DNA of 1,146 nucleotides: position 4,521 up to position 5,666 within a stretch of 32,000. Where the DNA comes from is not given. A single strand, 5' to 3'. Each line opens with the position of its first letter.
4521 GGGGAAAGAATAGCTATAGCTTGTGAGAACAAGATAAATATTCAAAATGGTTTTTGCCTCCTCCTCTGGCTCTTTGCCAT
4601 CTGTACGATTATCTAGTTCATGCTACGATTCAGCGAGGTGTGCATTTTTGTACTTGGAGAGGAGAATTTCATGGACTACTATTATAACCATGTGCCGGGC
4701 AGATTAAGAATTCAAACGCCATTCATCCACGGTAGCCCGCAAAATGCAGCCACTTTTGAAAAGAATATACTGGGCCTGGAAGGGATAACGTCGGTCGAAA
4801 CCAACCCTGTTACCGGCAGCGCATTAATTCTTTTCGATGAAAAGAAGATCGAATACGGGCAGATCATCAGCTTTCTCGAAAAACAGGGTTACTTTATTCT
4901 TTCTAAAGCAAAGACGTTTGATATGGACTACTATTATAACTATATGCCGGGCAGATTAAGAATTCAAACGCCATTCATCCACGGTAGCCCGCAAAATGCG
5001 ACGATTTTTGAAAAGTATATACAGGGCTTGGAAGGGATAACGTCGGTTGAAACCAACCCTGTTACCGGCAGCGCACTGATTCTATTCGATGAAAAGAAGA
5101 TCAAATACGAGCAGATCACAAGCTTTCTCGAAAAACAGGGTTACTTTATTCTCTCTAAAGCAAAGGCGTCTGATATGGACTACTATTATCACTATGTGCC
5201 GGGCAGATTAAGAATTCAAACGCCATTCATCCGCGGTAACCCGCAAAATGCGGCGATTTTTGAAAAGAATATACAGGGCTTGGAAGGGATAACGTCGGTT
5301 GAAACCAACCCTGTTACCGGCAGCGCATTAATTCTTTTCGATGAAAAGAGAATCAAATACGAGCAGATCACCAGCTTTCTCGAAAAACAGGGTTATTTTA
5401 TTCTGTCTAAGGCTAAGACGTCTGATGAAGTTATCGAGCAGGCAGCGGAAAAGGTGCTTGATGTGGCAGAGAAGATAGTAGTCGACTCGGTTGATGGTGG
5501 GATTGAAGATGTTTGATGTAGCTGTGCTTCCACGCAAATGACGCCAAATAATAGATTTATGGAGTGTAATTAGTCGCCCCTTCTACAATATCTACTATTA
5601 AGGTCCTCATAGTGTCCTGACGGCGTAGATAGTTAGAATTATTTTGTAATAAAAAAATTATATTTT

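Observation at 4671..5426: Three near-identical 252-bp in-frame tandem repeats create a triplicated-domain protein with mosaic differences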

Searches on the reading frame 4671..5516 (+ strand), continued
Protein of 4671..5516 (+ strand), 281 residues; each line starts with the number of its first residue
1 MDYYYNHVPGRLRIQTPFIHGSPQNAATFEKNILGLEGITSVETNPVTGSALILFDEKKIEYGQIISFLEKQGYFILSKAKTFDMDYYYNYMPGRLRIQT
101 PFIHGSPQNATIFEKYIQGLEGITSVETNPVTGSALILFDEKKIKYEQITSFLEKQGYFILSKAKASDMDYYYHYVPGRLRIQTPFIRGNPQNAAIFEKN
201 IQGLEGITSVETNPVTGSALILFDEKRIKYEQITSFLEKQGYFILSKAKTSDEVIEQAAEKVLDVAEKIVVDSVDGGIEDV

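Call 73: search_protein_families(library=pfam, proteins=[L008:4034-6742:+, L008:2129-2683:+, L011:7180-7872:+, L011:8415-9044:+, L017:3703-4086:+, L017:5343-5771:+, L036:2609-3238:+, L039:2143-2808:+, L032:2143-2766:+, L035:1024-1749:+], max_evalue=0.0001)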
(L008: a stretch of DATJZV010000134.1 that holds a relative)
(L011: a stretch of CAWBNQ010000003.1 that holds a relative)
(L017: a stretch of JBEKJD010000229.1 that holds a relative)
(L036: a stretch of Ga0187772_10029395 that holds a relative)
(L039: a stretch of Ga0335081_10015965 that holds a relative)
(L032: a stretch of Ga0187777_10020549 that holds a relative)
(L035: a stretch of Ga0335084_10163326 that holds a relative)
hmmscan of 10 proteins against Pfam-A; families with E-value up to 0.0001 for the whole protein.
L008:4034-6742:+ (902 aa): 7 families
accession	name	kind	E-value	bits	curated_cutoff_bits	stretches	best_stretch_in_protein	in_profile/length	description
PF13549.11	ATP-grasp_5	-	1e-71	241.3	27.6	1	678-894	5-219/221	ATP-grasp domain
PF13607.11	Succ_CoA_lig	-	6e-56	188.5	27.4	1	349-486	1-138/138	Succinyl-CoA ligase like flavodoxin domain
PF13380.12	CoA_binding_2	-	1.2e-24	87.4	22.8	1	205-331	1-115/116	CoA binding domain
PF02629.25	CoA_binding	-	6.9e-12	46.4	22.3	1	204-295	3-97/97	CoA binding domain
PF19045.5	Ligase_CoA_2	-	2.9e-10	40.8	23.7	1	499-575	3-79/162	Ligase-CoA domain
PF00583.31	Acetyltransf_1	-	2.7e-09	37.8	20.7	1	64-159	22-116/116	Acetyltransferase (GNAT) family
PF13302.13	Acetyltransf_3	-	2.3e-07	32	25.4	1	24-160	4-138/138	Acetyltransferase (GNAT) domain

L008:2129-2683:+ (184 aa): 0 families

L011:7180-7872:+ (230 aa): 1 family
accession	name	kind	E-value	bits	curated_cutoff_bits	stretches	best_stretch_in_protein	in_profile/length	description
PF02611.20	CDH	-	2.6e-14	53.8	25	1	77-174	28-129/224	CDP-diacylglycerol pyrophosphatase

L011:8415-9044:+ (209 aa): 0 families

L017:3703-4086:+ (127 aa): 0 families

L017:5343-5771:+ (142 aa): 1 family
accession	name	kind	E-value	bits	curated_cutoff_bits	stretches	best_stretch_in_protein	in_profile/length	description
PF05973.20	Gp49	-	2.6e-06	27.8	23.9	1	50-120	1-76/90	Phage derived protein Gp49-like (DUF891)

L036:2609-3238:+ (209 aa): 1 family
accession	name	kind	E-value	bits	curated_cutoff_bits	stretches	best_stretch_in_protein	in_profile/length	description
PF11008.14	DUF2846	-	1.6e-05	25.4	34.3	1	62-137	5-83/92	Protein of unknown function (DUF2846)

L039:2143-2808:+ (221 aa): 0 families

L032:2143-2766:+ (207 aa): 12 families
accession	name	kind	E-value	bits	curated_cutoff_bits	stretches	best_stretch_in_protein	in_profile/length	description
PF13847.12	Methyltransf_31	-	2.6e-19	69.8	27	1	67-177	2-114/145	Methyltransferase domain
PF08241.18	Methyltransf_11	-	7e-18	65.5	21.2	1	73-170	1-94/95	Methyltransferase domain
PF13649.12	Methyltransf_25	-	1.1e-15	58.6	27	1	72-167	1-97/97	Methyltransferase domain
PF01209.24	Ubie_methyltran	-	1.3e-13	51.3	20.1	1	46-171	27-151/233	ubiE/COQ5 methyltransferase family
PF08242.18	Methyltransf_12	-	1.3e-11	45.6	30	1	73-169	1-98/98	Methyltransferase domain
PF13489.12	Methyltransf_23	-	2.7e-09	37.4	27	1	66-174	20-119/164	Methyltransferase domain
PF06325.19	PrmA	-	3.2e-08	33.9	22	1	66-176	159-269/296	Ribosomal protein L11 methyltransferase (PrmA)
PF01135.25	PCMT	-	3.6e-08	33.9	20.3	1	62-135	67-140/210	Protein-L-isoaspartate(D-aspartate) O-methyltransferase (PCMT)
PF05175.20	MTS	-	1.6e-07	31.5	23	1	70-178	33-146/170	Methyltransferase small domain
PF01728.25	FtsJ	-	6.5e-06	26.6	24.1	1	59-110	11-59/181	FtsJ-like methyltransferase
PF02353.26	CMAS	-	1.3e-05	25.1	27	1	57-180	51-173/273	Mycolic acid cyclopropane synthetase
PF02475.24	TRM5-TYW2_MTfase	-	3.6e-05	24.2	28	1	67-132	35-99/164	TRM5/TYW2 methyltransferase domain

L035:1024-1749:+ (241 aa): 0 families

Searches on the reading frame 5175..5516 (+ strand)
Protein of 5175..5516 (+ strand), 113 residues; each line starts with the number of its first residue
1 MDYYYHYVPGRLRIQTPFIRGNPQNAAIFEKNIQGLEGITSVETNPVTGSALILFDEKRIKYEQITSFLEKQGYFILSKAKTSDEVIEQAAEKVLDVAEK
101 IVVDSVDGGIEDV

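Call 29: search_protein_representatives(protein=window:5175-5516:+)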
Query: 113 residues. Proteins with E-value up to 0.001 (for the whole library): 1116; up to 1e-10: 83; up to 1e-30: 3. The best 150 are listed.
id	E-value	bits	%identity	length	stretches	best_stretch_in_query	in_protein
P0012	1.4e-53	195.5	83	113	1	1-111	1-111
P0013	6.9e-44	164.4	67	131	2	1-90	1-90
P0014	1.3e-31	124.9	56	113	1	1-110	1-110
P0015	6.8e-29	116.2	70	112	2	24-85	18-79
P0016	4.8e-25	103.9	78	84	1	36-103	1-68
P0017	5.0e-24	100.6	68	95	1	1-72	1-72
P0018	3.2e-19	85.1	44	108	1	1-106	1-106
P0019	3.6e-19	85.0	47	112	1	1-108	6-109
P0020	7.1e-18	80.8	46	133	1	2-92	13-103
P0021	1.7e-17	79.6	39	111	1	1-98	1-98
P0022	4.2e-17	78.3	42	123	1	1-111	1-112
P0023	6.9e-17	77.6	68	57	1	1-57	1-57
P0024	3.1e-16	75.6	45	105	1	1-92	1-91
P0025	9.7e-16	74.0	43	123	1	1-94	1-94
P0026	1.9e-15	73.0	40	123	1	1-94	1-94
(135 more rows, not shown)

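Call 70: search_solved_structures(query=window:5175-5516:+, max_evalue=1)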
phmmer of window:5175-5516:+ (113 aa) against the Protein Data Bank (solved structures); distinct sequences matched with E-value up to 1: 14.
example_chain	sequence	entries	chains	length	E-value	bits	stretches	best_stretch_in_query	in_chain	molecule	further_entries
3j09_A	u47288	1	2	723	3.9e-05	27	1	30-86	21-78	copper-exporting P-type ATPase A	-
2rml_A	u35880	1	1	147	0.0011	22.4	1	26-80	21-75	Copper-transporting P-type ATPase copA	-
1p6t_A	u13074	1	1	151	0.0011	22.3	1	26-80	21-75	Potential copper-transporting ATPase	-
6ff2_A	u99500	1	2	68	0.0036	20.7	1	29-76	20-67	Copper chaperone CopZ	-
7xuk_A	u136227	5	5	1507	0.004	20.5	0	30-75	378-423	Copper-transporting ATPase 2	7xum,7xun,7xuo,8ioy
1k0v_A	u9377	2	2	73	0.026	17.9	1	29-76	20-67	CopZ | similar to mercuric transport protein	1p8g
2qif_A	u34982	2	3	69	0.03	17.7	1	29-76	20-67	Copper chaperone copZ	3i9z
2ew9_A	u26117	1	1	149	0.047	17.1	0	29-75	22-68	Copper-transporting ATPase 2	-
1mp9_A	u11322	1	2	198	0.055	16.9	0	59-99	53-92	TATA-binding protein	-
1opz_A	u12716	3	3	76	0.22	14.9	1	26-78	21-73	Potential copper-transporting ATPase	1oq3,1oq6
9xzo_A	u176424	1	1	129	0.23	14.9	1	52-97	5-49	De novo protein M1X0B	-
8vrc_A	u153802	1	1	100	0.29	14.5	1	67-106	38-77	LA motif RNA-binding domain protein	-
1osd_A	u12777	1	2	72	0.78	13.2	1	29-74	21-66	hypothetical protein MerP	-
4d0g_A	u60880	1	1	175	0.84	13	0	49-107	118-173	RAS-RELATED PROTEIN RAB-14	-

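Call 79: find_homologous_proteins(query=A5, max_evalue=1e-10)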
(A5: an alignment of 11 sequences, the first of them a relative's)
Query A5 (11 sequences) (123 aa, profile of the alignment): 1138 proteins with E <= 1e-10 among 5796 candidates; the best 120 are listed.
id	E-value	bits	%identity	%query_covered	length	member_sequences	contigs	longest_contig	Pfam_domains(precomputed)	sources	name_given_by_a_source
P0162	1.3e-45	173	45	100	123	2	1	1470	PF19991.6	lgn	-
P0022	3.2e-45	171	100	100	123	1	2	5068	PF19991.6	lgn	-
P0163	5.8e-45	170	96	100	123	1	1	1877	PF19991.6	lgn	-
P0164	2.3e-44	168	50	100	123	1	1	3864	PF19991.6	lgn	-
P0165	3.0e-44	168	51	100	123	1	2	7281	PF19991.6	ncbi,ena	ncbi:MAG: HMA2 domain-containing protein [Nitrospirota bacterium]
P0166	3.1e-44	168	51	100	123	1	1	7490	PF19991.6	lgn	-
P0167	3.1e-44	168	51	100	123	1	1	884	PF19991.6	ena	-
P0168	3.5e-44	168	51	100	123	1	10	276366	PF19991.6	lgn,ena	-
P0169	4.1e-44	168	50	100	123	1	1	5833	PF19991.6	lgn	-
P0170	4.2e-44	168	84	100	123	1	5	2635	PF19991.6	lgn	-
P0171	4.8e-44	167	51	100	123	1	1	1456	PF19991.6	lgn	-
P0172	7.4e-44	167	50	100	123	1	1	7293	PF19991.6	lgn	-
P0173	9.2e-44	167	50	100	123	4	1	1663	PF19991.6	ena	-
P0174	9.8e-44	166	51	100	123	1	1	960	PF00403.33,PF19991.6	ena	-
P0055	1.1e-43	166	31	100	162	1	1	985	PF00403.33,PF19991.6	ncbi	-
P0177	1.5e-43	166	52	100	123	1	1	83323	PF19991.6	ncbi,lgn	ncbi:MAG: HMA2 domain-containing protein [Nitrospirota bacterium]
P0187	2.7e-42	162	39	100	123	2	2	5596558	PF19991.6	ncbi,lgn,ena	-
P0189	5.7e-42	161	79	100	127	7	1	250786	PF19991.6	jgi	jgi:hypothetical protein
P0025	4.7e-40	155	36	100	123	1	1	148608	PF19991.6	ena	-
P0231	5.4e-39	151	36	100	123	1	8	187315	PF00403.33,PF19991.6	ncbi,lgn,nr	ncbi:MAG: heavy-metal-associated domain-containing protein [Deltaproteobacteria bacterium]|nr:heavy-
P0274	1.1e-35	140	35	100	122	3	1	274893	PF19991.6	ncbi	ncbi:MAG: HMA2 domain-containing protein [Pseudomonadota bacterium]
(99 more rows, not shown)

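Call 80: find_encoding_contigs(protein=P0187, flank=5000, max_places=1)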
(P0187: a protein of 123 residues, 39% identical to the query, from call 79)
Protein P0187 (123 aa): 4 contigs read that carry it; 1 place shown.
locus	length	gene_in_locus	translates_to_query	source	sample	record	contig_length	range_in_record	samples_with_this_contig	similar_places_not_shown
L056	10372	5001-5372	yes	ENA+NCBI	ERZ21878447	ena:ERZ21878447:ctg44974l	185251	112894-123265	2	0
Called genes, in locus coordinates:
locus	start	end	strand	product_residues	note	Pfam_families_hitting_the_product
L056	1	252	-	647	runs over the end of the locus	PF14052:Caps_assemb_Wzi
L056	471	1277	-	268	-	PF19567:CpsB_CapC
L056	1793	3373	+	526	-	PF00149:Metallophos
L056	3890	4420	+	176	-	PF19991:HMA_2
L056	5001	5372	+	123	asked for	PF19991:HMA_2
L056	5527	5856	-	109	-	PF19991:HMA_2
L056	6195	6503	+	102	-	-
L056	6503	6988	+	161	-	PF19991:HMA_2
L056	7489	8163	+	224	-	-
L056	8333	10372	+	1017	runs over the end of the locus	PF19991:HMA_2 (weak), PF00690:Cation_ATPase_N, PF00122:E1-E2_ATPase, PF00702:Hydrolase, PF13246:Cation_ATPase, PF00689:Cation_ATPase_C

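Call 81: find_encoding_contigs(protein=P0168, flank=5000, max_places=1)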
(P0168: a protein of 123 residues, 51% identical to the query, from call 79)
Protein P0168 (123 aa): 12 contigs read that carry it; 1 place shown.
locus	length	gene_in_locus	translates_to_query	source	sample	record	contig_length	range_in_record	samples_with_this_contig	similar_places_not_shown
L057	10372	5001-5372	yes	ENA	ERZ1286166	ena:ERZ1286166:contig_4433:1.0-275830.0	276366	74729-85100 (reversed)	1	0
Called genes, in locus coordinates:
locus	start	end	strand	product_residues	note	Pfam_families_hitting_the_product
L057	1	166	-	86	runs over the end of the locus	-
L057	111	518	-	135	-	-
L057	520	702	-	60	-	-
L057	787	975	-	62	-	-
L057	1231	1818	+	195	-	PF00512:HisKA (weak)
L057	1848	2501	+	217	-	PF02518:HATPase_c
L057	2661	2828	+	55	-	-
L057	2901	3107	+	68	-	-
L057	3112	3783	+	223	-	PF13578:Methyltransf_24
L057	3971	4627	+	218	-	PF02666:PS_Dcarbxylase, PF01551:Peptidase_M23 (faint)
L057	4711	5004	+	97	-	PF12760:Zn_ribbon_IS1595 (faint), PF03811:Zn_ribbon_InsA, PF01396:Zn_ribbon_Top1 (faint), PF03119:DNA_ligase_ZBD (faint)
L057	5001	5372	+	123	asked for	PF19991:HMA_2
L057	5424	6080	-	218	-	PF01553:Acyltransferase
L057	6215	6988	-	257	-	PF13444:Acetyltransf_5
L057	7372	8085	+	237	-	-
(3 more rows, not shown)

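Call 82: find_encoding_contigs(protein=P0231, flank=5000, max_places=1)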
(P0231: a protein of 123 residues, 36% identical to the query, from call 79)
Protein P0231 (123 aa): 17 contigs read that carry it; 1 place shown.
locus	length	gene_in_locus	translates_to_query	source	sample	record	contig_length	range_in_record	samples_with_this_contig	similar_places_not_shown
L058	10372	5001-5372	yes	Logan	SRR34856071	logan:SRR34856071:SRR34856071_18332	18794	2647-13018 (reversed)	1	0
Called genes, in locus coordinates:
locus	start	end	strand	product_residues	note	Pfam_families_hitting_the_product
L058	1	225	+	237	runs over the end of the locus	PF02666:PS_Dcarbxylase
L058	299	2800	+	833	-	PF13439:Glyco_transf_4, PF13579:Glyco_trans_4_4, PF20706:GT4-conflict, PF00534:Glycos_transf_1, PF13692:Glyco_trans_1_4, PF13524:Glyco_trans_1_2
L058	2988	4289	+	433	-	PF13638:PIN_4, PF02562:PhoH, PF13604:AAA_30 (faint), PF13245:AAA_19 (faint), PF13401:AAA_22 (weak)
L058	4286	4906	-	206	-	-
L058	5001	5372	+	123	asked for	PF19991:HMA_2, PF00403:HMA (weak)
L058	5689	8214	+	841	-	-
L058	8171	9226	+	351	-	PF02666:PS_Dcarbxylase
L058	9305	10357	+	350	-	PF01790:LGT (weak)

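Call 83: find_encoding_contigs(protein=P0274, flank=5000, max_places=1)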
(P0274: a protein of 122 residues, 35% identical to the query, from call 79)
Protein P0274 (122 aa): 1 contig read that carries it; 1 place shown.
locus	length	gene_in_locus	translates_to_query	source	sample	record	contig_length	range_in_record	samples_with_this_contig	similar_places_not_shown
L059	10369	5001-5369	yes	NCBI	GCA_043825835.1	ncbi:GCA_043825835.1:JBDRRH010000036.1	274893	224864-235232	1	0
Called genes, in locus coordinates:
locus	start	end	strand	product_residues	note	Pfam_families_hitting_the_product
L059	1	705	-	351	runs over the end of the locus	PF01790:LGT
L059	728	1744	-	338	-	PF02666:PS_Dcarbxylase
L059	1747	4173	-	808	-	-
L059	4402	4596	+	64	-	-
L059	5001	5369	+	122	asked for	PF19991:HMA_2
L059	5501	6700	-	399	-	PF00438:S-AdoMet_synt_N, PF02772:S-AdoMet_synt_M, PF02773:S-AdoMet_synt_C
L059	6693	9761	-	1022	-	PF19991:HMA_2 (weak), PF00690:Cation_ATPase_N, PF00122:E1-E2_ATPase, PF13246:Cation_ATPase, PF00702:Hydrolase, PF00689:Cation_ATPase_C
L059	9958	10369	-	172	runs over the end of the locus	PF19991:HMA_2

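Call 84: find_encoding_contigs(protein=P0189, flank=6000, max_places=1)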
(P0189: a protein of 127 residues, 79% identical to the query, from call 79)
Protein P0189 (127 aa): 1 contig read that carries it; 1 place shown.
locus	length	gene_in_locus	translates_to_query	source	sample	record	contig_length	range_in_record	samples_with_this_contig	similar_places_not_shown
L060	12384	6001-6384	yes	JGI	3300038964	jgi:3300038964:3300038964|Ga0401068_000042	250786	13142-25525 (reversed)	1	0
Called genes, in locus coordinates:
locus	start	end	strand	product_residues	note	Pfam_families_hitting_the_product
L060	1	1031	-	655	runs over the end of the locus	PF16177:ACAS_N, PF00501:AMP-binding, PF13193:AMP-binding_C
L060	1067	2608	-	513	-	PF00474:SSF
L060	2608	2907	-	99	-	PF04341:DUF485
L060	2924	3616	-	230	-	PF00929:RNase_T, PF16473:Rv2179c-like (weak)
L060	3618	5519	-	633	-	PF00027:cNMP_binding, PF00571:CBS, PF03445:DUF294, PF10335:DUF294_C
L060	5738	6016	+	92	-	PF03811:Zn_ribbon_InsA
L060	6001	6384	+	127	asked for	PF19991:HMA_2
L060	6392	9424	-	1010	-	PF19991:HMA_2, PF00690:Cation_ATPase_N, PF00122:E1-E2_ATPase, PF00702:Hydrolase, PF13246:Cation_ATPase, PF00689:Cation_ATPase_C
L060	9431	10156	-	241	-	-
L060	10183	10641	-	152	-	PF19991:HMA_2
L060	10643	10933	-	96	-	-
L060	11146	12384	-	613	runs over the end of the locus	PF00027:cNMP_binding, PF00571:CBS, PF03445:DUF294, PF10335:DUF294_C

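Call 85: find_encoding_contigs(protein=P0025, flank=6000, max_places=1)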
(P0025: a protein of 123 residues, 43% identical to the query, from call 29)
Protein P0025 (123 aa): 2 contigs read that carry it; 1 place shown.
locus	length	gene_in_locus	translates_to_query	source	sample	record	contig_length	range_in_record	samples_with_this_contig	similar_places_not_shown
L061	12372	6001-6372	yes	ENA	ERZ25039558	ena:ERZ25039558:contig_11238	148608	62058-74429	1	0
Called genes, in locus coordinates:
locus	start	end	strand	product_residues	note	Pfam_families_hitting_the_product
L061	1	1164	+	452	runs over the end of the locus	-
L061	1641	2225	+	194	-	-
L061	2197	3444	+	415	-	PF13638:PIN_4, PF02562:PhoH, PF13604:AAA_30 (faint)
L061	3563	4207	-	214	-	-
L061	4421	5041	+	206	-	PF02659:Mntp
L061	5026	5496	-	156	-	PF00072:Response_reg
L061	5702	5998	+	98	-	PF01396:Zn_ribbon_Top1 (faint), PF03811:Zn_ribbon_InsA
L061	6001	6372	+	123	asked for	PF19991:HMA_2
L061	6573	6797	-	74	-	PF12085:DUF3562 (weak)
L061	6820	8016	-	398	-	PF00438:S-AdoMet_synt_N, PF02772:S-AdoMet_synt_M, PF02773:S-AdoMet_synt_C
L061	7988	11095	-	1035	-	PF19991:HMA_2 (weak), PF00690:Cation_ATPase_N, PF00122:E1-E2_ATPase, PF13246:Cation_ATPase, PF00702:Hydrolase, PF00689:Cation_ATPase_C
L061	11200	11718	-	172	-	PF19991:HMA_2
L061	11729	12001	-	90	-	PF17195:DUF5132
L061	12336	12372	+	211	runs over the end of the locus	PF08984:DUF1858, PF04282:DUF438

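Call 86: find_encoding_contigs(protein=P0177, flank=6000, max_places=1)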
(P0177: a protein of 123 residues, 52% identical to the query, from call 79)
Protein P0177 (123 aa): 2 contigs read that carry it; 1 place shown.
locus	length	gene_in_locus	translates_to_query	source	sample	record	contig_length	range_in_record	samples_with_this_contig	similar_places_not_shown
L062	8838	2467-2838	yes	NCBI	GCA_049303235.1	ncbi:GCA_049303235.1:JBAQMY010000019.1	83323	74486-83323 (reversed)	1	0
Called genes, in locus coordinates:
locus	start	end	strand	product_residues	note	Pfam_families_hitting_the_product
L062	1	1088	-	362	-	PF05787:PhoX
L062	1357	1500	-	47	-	-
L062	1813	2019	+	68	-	-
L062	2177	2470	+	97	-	PF03811:Zn_ribbon_InsA, PF01396:Zn_ribbon_Top1 (faint)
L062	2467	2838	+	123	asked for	PF19991:HMA_2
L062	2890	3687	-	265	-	PF01553:Acyltransferase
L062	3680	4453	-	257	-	PF13444:Acetyltransf_5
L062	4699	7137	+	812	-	PF13439:Glyco_transf_4, PF13579:Glyco_trans_4_4, PF20706:GT4-conflict (weak), PF00534:Glycos_transf_1, PF13692:Glyco_trans_1_4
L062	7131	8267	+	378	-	PF06925:MGDG_synth, PF02350:Epimerase_2, PF04101:Glyco_tran_28_C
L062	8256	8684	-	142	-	PF01451:LMWPc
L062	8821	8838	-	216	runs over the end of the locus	PF00230:MIP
